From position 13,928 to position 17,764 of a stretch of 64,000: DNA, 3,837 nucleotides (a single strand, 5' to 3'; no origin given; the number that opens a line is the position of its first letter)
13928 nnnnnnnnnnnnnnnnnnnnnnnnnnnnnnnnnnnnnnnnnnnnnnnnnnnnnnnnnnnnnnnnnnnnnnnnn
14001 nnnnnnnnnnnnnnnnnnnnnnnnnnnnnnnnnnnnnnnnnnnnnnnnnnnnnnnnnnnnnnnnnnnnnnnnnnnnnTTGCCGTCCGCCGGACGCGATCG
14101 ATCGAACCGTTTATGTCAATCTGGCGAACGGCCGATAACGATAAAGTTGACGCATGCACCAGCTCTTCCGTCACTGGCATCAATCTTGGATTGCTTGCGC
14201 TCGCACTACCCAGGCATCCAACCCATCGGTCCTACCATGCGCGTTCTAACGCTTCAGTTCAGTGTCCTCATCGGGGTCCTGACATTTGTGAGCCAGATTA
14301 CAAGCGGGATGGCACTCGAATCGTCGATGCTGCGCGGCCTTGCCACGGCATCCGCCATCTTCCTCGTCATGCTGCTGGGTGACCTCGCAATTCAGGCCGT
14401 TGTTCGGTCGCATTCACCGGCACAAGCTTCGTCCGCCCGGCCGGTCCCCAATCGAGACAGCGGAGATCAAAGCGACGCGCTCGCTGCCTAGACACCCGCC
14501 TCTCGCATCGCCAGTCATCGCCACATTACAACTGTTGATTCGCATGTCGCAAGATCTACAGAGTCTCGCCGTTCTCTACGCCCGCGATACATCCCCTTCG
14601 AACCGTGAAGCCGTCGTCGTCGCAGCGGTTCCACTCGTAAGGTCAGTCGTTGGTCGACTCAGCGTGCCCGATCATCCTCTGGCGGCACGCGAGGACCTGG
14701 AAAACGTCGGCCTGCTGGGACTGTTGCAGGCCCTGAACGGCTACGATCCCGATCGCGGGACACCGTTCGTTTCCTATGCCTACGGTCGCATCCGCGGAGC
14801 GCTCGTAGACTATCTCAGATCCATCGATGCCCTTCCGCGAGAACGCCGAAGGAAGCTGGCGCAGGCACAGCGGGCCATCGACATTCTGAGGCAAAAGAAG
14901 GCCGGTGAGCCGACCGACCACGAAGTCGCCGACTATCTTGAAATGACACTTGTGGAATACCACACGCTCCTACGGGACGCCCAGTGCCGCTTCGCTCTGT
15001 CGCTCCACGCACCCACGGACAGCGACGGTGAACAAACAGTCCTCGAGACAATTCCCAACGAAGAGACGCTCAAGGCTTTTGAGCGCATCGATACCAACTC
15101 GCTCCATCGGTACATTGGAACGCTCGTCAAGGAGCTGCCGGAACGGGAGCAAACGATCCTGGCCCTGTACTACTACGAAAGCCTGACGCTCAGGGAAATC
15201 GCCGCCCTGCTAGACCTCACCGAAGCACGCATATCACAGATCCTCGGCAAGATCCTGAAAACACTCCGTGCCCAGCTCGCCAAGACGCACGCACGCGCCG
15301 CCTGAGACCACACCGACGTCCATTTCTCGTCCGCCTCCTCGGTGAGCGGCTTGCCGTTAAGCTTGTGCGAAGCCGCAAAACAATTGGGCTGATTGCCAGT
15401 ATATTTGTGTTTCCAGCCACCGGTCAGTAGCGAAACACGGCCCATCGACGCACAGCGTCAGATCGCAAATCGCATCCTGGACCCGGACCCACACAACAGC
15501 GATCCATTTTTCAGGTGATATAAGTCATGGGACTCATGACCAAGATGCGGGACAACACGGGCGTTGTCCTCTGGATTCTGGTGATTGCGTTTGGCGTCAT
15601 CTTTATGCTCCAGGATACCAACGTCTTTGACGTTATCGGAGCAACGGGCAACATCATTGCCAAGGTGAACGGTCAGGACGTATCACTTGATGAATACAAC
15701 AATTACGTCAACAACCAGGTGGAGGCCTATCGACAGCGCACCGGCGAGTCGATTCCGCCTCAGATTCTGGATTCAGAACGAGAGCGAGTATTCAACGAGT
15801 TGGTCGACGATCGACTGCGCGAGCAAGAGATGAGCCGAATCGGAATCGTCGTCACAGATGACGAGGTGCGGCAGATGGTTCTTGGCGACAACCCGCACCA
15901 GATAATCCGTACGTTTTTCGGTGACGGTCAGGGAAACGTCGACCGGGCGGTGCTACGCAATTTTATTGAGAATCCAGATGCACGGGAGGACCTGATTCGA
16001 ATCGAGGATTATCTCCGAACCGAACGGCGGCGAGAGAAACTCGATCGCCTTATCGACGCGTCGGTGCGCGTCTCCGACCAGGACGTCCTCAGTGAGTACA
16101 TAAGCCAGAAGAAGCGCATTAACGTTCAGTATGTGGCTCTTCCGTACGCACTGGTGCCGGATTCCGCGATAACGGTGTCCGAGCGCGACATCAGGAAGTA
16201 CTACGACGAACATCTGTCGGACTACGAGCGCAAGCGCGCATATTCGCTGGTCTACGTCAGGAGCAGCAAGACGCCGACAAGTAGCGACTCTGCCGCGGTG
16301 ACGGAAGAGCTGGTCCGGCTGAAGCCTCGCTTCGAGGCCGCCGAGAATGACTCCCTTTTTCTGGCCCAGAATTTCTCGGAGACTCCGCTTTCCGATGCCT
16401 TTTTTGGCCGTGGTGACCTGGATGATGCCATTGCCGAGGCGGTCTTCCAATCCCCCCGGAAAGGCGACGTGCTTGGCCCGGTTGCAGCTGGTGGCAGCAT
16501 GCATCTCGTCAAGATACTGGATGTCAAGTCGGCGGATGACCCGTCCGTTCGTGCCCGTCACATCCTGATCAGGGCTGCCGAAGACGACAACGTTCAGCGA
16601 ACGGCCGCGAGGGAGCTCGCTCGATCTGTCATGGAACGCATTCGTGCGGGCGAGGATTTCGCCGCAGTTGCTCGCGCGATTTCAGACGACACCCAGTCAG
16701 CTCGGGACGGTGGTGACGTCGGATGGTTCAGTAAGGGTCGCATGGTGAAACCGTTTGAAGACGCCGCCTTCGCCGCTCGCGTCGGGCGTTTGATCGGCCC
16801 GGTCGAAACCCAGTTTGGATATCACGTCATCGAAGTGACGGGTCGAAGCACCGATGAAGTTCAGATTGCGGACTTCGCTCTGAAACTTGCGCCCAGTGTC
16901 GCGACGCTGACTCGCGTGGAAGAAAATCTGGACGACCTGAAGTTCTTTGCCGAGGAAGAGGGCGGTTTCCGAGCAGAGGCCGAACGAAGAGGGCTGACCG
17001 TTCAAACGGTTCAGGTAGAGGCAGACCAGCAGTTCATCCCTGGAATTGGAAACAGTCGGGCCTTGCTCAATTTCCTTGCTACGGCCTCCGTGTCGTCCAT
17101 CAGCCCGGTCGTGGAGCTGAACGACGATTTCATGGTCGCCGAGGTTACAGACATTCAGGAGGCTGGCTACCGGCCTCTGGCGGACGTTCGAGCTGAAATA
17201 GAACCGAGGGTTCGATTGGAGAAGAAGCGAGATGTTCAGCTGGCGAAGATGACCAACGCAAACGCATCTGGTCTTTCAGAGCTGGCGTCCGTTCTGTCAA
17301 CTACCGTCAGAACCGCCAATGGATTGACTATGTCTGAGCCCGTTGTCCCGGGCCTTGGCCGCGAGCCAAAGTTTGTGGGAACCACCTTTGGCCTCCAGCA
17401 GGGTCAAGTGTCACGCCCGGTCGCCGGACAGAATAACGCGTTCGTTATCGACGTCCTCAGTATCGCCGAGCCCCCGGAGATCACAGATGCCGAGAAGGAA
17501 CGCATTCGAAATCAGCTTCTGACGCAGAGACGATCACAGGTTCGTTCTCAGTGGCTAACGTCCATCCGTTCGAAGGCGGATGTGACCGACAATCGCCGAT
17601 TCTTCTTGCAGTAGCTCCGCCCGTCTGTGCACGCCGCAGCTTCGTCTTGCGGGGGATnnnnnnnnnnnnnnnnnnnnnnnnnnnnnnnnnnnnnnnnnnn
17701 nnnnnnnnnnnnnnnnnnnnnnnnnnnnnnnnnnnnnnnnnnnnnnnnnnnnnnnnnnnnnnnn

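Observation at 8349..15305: Sigma-54 / sigma-28 regulatory island around an orphan PilB-like ATPase, with no pilus or flagellar structural genes in view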

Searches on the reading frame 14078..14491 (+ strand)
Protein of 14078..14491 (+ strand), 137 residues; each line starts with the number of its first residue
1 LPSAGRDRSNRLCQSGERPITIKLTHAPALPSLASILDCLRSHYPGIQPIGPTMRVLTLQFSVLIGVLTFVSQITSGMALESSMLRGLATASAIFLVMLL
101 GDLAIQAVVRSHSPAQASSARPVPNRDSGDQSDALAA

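Call 4: search_protein_families(library=pfam, proteins=[window:14078-14491:+], max_evalue=0.01)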
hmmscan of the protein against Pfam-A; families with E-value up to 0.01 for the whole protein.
window:14078-14491:+ (137 aa): 0 families

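Call 5: search_protein_families(library=ncbifam, proteins=[window:14078-14491:+], max_evalue=0.001)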
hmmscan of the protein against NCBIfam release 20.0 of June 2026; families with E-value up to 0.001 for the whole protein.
window:14078-14491:+ (137 aa): 0 families

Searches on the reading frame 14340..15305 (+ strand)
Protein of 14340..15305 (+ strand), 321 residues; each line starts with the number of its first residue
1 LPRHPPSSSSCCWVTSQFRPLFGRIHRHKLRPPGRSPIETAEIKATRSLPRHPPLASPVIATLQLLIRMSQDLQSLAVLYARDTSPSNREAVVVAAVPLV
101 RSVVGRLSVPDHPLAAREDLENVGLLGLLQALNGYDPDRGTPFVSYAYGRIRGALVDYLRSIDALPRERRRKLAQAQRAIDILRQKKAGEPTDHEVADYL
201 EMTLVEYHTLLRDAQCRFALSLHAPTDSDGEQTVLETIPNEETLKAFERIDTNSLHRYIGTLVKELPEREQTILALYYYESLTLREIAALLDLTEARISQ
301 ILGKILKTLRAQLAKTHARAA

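Call 4: search_protein_families(library=pfam, proteins=[window:14340-15305:+], max_evalue=0.01)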
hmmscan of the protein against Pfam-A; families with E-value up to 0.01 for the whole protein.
window:14340-15305:+ (321 aa): 5 families
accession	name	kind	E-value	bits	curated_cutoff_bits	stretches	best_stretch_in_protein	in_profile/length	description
PF04545.22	Sigma70_r4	-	2.3e-14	53.1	24.1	1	264-311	3-50/50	Sigma-70, region 4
PF04542.20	Sigma70_r2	-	3.2e-11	43.3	24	1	97-161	6-67/71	Sigma-70 region 2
PF04539.22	Sigma70_r3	-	7.3e-11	42.5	25.3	1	172-231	2-61/78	Sigma-70 region 3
PF08281.18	Sigma70_r4_2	-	1.9e-08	34.3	25.7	1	257-308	2-53/54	Sigma-70, region 4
PF21476.4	PF0610-like_N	-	0.0016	19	33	1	269-312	3-45/50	PF0610-like, N-terminal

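Call 5: search_protein_families(library=ncbifam, proteins=[window:14340-15305:+], max_evalue=0.001)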
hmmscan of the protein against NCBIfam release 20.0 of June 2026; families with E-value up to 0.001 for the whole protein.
window:14340-15305:+ (321 aa): 66 families (the best 25 are shown)
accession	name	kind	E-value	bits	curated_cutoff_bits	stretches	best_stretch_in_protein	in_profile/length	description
TIGR02479.1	FliA_WhiG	subfamily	9e-59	198.9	189.6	1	96-313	5-223/224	FliA/WhiG family RNA polymerase sigma factor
NF005413.0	PRK06986.1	subfamily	4.8e-54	183.7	201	1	80-317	7-240/241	RNA polymerase sigma factor FliA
NF004935.0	PRK06288.1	equivalog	7.8e-53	179.8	343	1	71-317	17-266/270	RNA polymerase sigma factor WhiG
NF005809.0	PRK07670.1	equivalog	2.6e-42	145.1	326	1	81-316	17-253/255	FliA/WhiG family RNA polymerase sigma factor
NF004572.0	PRK05911.1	equivalog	2.2e-38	132.1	378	1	70-314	6-254/257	RNA polymerase sigma factor sigma-28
NF009091.0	PRK12427.1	equivalog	8.1e-35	120.6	339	1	88-311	16-229/233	FliA/WhiG family RNA polymerase sigma factor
TIGR02980.1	SigBFG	subfamily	8.3e-31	107.4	234.35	1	88-313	4-226/227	SigB/SigF/SigG family RNA polymerase sigma factor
TIGR02937.1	sigma70-ECF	superfamily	7e-28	97.3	42.9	1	89-313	3-165/165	sigma-70 family RNA polymerase sigma factor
NF005644.0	PRK07408.1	subfamily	1.9e-27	96.6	261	1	71-315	11-255/258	RNA polymerase sigma factor SigF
NF005514.0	PRK07122.1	subfamily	1.9e-23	83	372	1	85-313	38-263/264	RNA polymerase sigma factor SigF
TIGR02394.1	rpoS_proteo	equivalog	8.6e-23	81.2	378.7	1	119-316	75-277/285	RNA polymerase sigma factor RpoS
NF004207.0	PRK05657.1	equivalog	6.4e-20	71.8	394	1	119-316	118-320/329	RNA polymerase sigma factor RpoS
TIGR02997.1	Sig70-cyanoRpoD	subfamily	1.4e-19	70.5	384.5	1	119-310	103-298/298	RNA polymerase sigma factor, RpoD/SigA family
NF006071.0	PRK08215.1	equivalog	6.6e-18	65.2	372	1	81-312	31-256/258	RNA polymerase sporulation sigma factor SigG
NF004052.0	PRK05572.1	subfamily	9.5e-18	64.6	311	1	79-314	24-251/252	SigF/SigG family RNA polymerase sporulation sigma factor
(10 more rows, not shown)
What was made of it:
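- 14544..15305 (+): FliA (sigma-28), 253 aa. TIGR02479 scores 198.9 against cut-off 189.6 (call 5).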

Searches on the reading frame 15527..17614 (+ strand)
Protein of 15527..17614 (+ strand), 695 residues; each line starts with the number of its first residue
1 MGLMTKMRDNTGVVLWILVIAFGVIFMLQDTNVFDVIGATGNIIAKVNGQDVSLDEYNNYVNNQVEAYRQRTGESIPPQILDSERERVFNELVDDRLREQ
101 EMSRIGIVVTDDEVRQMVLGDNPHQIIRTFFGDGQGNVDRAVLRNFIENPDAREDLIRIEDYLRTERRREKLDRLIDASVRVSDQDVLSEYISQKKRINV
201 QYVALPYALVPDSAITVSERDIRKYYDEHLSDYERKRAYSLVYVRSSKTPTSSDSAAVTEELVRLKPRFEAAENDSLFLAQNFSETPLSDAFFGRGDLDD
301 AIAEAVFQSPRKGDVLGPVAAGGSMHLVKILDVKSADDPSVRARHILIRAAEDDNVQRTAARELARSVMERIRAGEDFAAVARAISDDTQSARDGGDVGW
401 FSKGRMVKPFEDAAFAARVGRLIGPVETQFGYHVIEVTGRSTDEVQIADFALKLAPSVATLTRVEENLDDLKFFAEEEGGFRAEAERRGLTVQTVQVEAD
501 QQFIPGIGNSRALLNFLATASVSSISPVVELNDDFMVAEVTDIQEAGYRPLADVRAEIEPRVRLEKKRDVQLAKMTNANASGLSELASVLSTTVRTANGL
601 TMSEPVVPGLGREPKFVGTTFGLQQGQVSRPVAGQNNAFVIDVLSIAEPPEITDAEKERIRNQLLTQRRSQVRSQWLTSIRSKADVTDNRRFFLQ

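Call 4: search_protein_families(library=pfam, proteins=[window:15527-17614:+], max_evalue=0.01)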
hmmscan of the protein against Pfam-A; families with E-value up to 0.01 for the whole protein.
window:15527-17614:+ (695 aa): 7 families
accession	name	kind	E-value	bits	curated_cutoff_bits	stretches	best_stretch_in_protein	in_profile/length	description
PF13616.12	Rotamase_3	-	2.5e-37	128.4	22.5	1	326-439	2-114/116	PPIC-type PPIASE domain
PF00639.27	Rotamase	-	1.6e-34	119.2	21.7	1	345-438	1-96/97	PPIC-type PPIASE domain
PF13145.12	Rotamase_2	-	1.1e-29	104.1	27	3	217-340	1-115/121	PPIC-type PPIASE domain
PF13623.11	SurA_N_2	-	6.8e-26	91.3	28.5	1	4-147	1-145/145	SurA-like N-terminal domain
PF13624.11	SurA_N_3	-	1.8e-20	73.9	27.2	1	4-146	2-137/162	SurA-like N-terminal domain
PF09312.16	SurA_N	-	0.0043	17.6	30.8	0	43-117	4-75/118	SurA N-terminal domain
PF01931.24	NTPase_I-T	-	0.0046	17.3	25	1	352-406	90-144/162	Protein of unknown function DUF84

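Call 5: search_protein_families(library=ncbifam, proteins=[window:15527-17614:+], max_evalue=0.001)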
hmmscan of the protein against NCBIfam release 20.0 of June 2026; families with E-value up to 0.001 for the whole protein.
window:15527-17614:+ (695 aa): 10 families
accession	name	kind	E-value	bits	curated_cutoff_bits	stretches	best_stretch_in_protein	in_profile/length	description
NF000809.0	PRK00059.1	equivalog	1.7e-29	103.3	303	1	337-444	193-291/336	peptidylprolyl isomerase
NF008054.0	PRK10788.1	equivalog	2.5e-28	99.2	493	3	359-439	278-357/626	peptidylprolyl isomerase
NF008038.0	PRK10770.1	equivalog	1.2e-25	90.2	394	1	305-446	245-390/431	peptidylprolyl isomerase SurA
NF002824.0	PRK02998.1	subfamily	8.2e-25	87.7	360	1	332-440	126-223/283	peptidylprolyl isomerase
NF002846.0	PRK03095.1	equivalog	5.8e-22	78.5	361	1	333-442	125-223/287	peptidylprolyl isomerase PrsA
NF002827.0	PRK03002.1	equivalog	3.1e-19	69.1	343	1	331-440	127-225/285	peptidylprolyl isomerase PrsA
TIGR02933.1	nifM_nitrog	equivalog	7.8e-15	55.4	168.2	1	339-435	121-215/256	nitrogen fixation protein NifM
NF011969.0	PRK15441.1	equivalog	2.6e-13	50.2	127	1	363-439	16-91/93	peptidylprolyl isomerase PpiC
NF003356.0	PRK04405.1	subfamily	1e-07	31.3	339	1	359-438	152-234/299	peptidylprolyl isomerase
TIGR04500.1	PpiC_rel_mature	subfamily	8.5e-06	25.2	180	1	221-343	196-315/340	TIGR04500 family putative peptide maturation system protein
